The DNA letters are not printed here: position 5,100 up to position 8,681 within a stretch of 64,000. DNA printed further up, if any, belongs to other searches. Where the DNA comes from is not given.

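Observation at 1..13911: Tandem array of separately promoted cassettes: pilin-like (class III signal peptide) protein plus giant cysteine-rich envelope protein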

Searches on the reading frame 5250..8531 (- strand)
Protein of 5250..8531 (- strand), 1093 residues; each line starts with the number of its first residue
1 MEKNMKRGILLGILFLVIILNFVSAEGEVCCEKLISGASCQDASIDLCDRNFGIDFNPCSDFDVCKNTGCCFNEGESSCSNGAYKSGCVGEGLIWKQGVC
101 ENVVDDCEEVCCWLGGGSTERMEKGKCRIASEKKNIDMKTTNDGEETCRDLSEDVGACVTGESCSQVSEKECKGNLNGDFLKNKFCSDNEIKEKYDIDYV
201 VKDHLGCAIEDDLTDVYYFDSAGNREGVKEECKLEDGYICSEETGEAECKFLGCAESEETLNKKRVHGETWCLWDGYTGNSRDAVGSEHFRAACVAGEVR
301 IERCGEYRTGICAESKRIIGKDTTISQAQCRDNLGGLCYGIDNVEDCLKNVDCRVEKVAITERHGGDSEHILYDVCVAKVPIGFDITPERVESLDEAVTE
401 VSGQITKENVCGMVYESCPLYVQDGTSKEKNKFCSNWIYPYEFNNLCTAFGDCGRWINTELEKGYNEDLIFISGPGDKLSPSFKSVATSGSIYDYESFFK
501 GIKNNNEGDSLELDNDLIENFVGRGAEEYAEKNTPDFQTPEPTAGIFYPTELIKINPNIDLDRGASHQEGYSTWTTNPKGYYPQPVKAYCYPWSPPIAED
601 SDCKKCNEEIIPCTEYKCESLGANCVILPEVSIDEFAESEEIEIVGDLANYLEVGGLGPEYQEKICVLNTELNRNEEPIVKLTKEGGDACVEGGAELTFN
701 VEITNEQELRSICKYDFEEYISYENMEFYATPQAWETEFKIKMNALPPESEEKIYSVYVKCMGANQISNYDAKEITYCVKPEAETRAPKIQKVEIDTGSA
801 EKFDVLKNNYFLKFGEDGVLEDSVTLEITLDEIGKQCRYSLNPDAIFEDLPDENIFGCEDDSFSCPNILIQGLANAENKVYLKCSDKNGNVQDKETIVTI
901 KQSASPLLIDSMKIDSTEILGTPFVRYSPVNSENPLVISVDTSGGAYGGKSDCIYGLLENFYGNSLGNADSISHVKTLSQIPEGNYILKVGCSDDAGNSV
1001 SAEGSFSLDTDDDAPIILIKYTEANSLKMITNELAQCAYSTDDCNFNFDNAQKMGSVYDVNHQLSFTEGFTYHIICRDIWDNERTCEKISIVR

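Call 10: search_protein_families(library=pfam, proteins=[window:5250-8531:-], max_evalue=1)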
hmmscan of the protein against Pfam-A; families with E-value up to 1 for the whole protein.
window:5250-8531:- (1093 aa): 2 families
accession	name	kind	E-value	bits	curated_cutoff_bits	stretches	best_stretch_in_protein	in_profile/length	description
PF19077.6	Big_13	-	0.0092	16.9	27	1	977-1010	68-102/102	Bacterial Ig-like domain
PF15418.12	DUF4625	-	0.0098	16.6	27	0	974-1005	96-127/131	Domain of unknown function (DUF4625)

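Call 11: search_protein_families(library=ncbifam, proteins=[window:5250-8531:-], max_evalue=1)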
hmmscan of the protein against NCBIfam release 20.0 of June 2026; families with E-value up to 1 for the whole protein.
window:5250-8531:- (1093 aa): 1 family
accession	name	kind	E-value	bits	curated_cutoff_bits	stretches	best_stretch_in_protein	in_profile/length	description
NF033707.1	T9SS_sortase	equivalog_domain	0.15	9.6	420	0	958-1014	938-994/1095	type IX secretion system sortase PorU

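Call 20: find_homologous_proteins(query=window:5250-8531:-)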
Query window:5250-8531:- (1093 aa): 2 proteins with E <= 0.001 among 3494 candidates.
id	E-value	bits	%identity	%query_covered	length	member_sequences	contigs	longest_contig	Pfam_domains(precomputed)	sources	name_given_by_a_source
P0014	0.0e+0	2540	100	100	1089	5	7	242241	-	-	-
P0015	3.8e-186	640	37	98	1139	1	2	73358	-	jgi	jgi:hypothetical protein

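Call 55: predict_structure(alignment_id=A5)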
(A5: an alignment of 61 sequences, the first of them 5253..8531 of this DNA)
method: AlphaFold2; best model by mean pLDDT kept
length: 1093 residues; sequences in the alignment: 61
mean_pLDDT: 74.5   pTM: 0.46
mean pLDDT of the five models: 74.5, 72.0, 72.0, 71.7, 69.9
residues with pLDDT >= 90: 281; 70-90: 467; 50-70: 180; < 50: 165
segments of 3 or more residues with pLDDT < 50: 1-4, 21-24, 363-369, 391-395, 397-404, 460-468, 487-578, 630-635, 643-651, 663-676
pLDDT, mean of each block of 10 residues (from residue 1): 56 75 66 91 92 91 87 87 83 86 73 63 77 66 58 78 87 88 87 88 78 72 78 72 81 67 79 85 90 87 92 86 86 91 89 85 49 84 76 47 58 80 70 77 87 70 46 56 51 40 36 33 31 28 26 35 34 40 76 77 81 88 75 56 47 52 45 47 57 71 62 83 77 63 64 80 61 77 67 79 83 80 91 87 89 83 86 91 89 90 91 82 75 88 94 88 84 94 91 92 90 90 94 95 93 91 95 93 90 83
secondary structure, 60 per line:
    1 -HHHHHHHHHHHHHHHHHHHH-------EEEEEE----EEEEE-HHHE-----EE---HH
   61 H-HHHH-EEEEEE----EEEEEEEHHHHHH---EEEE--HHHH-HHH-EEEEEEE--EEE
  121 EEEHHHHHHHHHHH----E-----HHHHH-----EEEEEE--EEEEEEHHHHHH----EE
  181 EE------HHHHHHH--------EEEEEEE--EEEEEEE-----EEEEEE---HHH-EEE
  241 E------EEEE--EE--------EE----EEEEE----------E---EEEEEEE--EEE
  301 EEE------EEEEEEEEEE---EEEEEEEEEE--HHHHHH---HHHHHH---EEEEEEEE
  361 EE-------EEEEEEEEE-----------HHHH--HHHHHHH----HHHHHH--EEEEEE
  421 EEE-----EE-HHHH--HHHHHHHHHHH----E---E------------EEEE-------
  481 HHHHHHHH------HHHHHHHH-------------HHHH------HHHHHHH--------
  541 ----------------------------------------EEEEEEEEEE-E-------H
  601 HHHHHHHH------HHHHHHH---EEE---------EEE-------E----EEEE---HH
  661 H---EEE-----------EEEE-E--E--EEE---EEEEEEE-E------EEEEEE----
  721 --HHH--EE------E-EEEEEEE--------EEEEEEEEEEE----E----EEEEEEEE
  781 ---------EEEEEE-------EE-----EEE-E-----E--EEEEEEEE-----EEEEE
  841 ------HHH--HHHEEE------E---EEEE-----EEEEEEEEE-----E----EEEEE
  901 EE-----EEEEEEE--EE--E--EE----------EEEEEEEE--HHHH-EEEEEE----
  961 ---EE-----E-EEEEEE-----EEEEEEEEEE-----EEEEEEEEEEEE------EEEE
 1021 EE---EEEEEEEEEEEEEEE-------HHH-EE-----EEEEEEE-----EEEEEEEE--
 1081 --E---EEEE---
elements in order (helices of 4 or more, strands of 3 or more residues): H2-21 E29-34 E39-43 H63-66 E68-73 E78-84 H85-90 E94-97 H100-103 E109-115 E118-123 H124-134 H145-149 E155-160 E163-168 H169-174 E179-182 H189-195 E204-210 E213-219 E225-230 E238-241 E248-251 E270-274 E289-295 E298-303 E310-319 E323-332 H335-340 H344-349 E353-362 E370-378 H390-393 H396-402 H407-412 E415-423 H432-435 H438-448 E470-473 H481-488 H495-502 H516-519 H526-532 E581-590 H600-608 H615-621 E625-627 E637-639 E652-655 E665-667 E679-682 E690-692 E696-702 E711-716 E738-744 E753-763 E773-780 E790-795 E810-812 E823-830 E836-840 E855-857 E868-871 E877-885 E896-902 E908-914 E936-943 H946-949 E951-956 E973-978 E984-993 E999-1010 E1017-1022 E1026-1040 E1059-1065 E1071-1078 E1087-1090

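Call 57: fold_search(model_id=the predicted structure, library=pdb)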
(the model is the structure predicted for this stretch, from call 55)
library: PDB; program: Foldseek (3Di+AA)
matches with E <= 10: 1829; with E <= 0.001: 365
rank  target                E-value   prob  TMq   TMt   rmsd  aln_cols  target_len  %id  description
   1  7ceg_A                5.4e-11  1.00  0.12  0.23  18.9       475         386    8  Crystal structure of the complex between mouse PTP delta and neuroligin-3 (released 2021-02-24)
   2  9fls_A                1.5e-10  1.00  0.11  0.28  23.4       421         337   12  CryoEM structure of the fragment-3 (2061-2397) in the grappling hook protein A (GhpA) in the bacterium Aureispira sp.  (released 2024-10-16)
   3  7sqc_O0               1.7e-10  1.00  0.12  0.12  27.5       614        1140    8  Ciliary C1 central pair apparatus isolated from Chlamydomonas reinhardtii (released 2022-04-13)
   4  4yfd_A                3.2e-10  1.00  0.12  0.22  19.9       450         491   11  Crystal structure PTP delta Ig1-Fn2 in complex with IL-1RAcP (released 2015-05-06)
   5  5xwt_A                1.2e-09  1.00  0.11  0.22  22.5       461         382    8  Crystal structure of PTPdelta Ig1-Fn1 in complex with SALM5 LRR-Ig (released 2018-06-06)
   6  9ijj_C                3.0e-09  1.00  0.12  0.13  21.4       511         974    9  In situ structure of the central apparatus in mouse sperm axoneme. (released 2025-06-04)
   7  5erd_B                3.2e-09  1.00  0.10  0.17  21.2       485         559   11  Crystal structure of human Desmoglein-2 ectodomain (released 2016-06-22)
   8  7som_D                4.1e-09  1.00  0.11  0.09  22.0       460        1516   11  Ciliary C2 central pair apparatus isolated from Chlamydomonas reinhardtii (released 2022-04-13)
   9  9ijj_h                5.9e-09  1.00  0.11  0.09  23.7       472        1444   11  In situ structure of the central apparatus in mouse sperm axoneme. (released 2025-06-04)
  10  8cka_A                6.9e-09  1.00  0.15  0.27  16.7       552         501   10  Deinococcus radidurans HPI S-layer (released 2023-04-19)
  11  8uin_A                7.3e-09  1.00  0.11  0.17  23.4       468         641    9  Structure of the C3bBb-albicin complex (released 2024-05-08)
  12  2jll                  9.4e-09  1.00  0.14  0.30  16.2       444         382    9  Crystal structure of NCAM2 IgIV-FN3II (released 2009-11-17)
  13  6xi3                  1.0e-08  1.00  0.11  0.23  24.4       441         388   15  Crystal structure of tetra-tandem repeat in extending region of large adhesion protein (released 2020-10-14)
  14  5j5j_A                1.0e-08  1.00  0.11  0.18  21.0       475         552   11  Crystal structure of a chimera of human Desmocollin-2 EC1 and human Desmoglein-2 EC2-EC5 (released 2016-06-22)
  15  4oia_B                1.3e-08  1.00  0.13  0.29  20.6       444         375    9  Crystal Structure of ICAM-5 D1-D4 ectodomain fragment, Space Group P4322 (released 2014-07-16)
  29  7ptp_A                4.3e-08  1.00  0.14  0.18  14.3       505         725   10  In-situ structure of pentameric S-layer protein (released 2021-12-15)
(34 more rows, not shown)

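Call 77: fold_search(model_id=the predicted structure, library=viral)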
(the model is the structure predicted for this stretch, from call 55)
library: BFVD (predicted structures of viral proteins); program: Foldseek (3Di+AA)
matches with E <= 10: 1223; with E <= 0.001: 340
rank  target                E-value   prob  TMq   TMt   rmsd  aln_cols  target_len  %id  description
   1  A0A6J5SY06            2.7e-11  1.00  0.14  0.13  20.8       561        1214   10  Fibronectin type III [uncultured Caudovirales phage]
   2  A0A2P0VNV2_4          3.7e-11  1.00  0.11  0.09  28.5       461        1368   14  Fibronectin type III domain-containing protein [Tetraselmis virus 1]
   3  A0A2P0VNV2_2          5.0e-11  1.00  0.13  0.10  25.6       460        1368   14  Fibronectin type III domain-containing protein [Tetraselmis virus 1]
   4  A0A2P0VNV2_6          6.8e-11  1.00  0.14  0.12  24.5       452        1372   10  Fibronectin type III domain-containing protein [Tetraselmis virus 1]
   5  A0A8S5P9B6            1.5e-10  1.00  0.12  0.14  23.7       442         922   11  Fibronectin [Myoviridae sp. ctTYJ16]
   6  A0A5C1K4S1            2.0e-10  1.00  0.15  0.20  18.0       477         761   11  (no name in the UniProt tables at hand)
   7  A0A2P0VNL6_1          2.0e-10  1.00  0.13  0.14  14.2       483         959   12  Fibronectin type III domain-containing protein [Tetraselmis virus 1]
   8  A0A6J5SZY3            2.2e-10  1.00  0.12  0.11  18.4       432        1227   11  Ig [uncultured Caudovirales phage]
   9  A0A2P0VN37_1          2.5e-10  1.00  0.11  0.13  26.7       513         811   10  Concanavalin A-like lectin/glucanase domain-containing protein [Tetraselmis virus 1]
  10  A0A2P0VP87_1          4.7e-10  1.00  0.14  0.14  17.6       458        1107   10  Fibronectin type III domain-containing protein [Tetraselmis virus 1]
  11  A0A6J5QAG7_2          5.8e-10  1.00  0.12  0.14  27.0       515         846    8  Tip attachment protein J [uncultured Caudovirales phage]
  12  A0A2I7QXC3            6.1e-10  1.00  0.13  0.24  25.5       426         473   10  (no name in the UniProt tables at hand)
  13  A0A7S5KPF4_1          7.9e-10  1.00  0.12  0.11  27.2       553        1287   10  Host specificity protein J [Bacteriophage DSS3_VP1]
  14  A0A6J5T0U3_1          8.8e-10  1.00  0.11  0.13  34.3       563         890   10  Ig [uncultured Caudovirales phage]
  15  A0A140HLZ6            1.3e-09  1.00  0.10  0.11  33.8       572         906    9  Peptidase S74 domain-containing protein [Bacillus phage Deep Blue]
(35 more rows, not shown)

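Call 90: search_protein_families(library=phrogs, proteins=[window:5250-8531:-], max_evalue=0.01)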
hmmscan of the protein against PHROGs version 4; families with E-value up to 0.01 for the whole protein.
window:5250-8531:- (1093 aa): 0 families
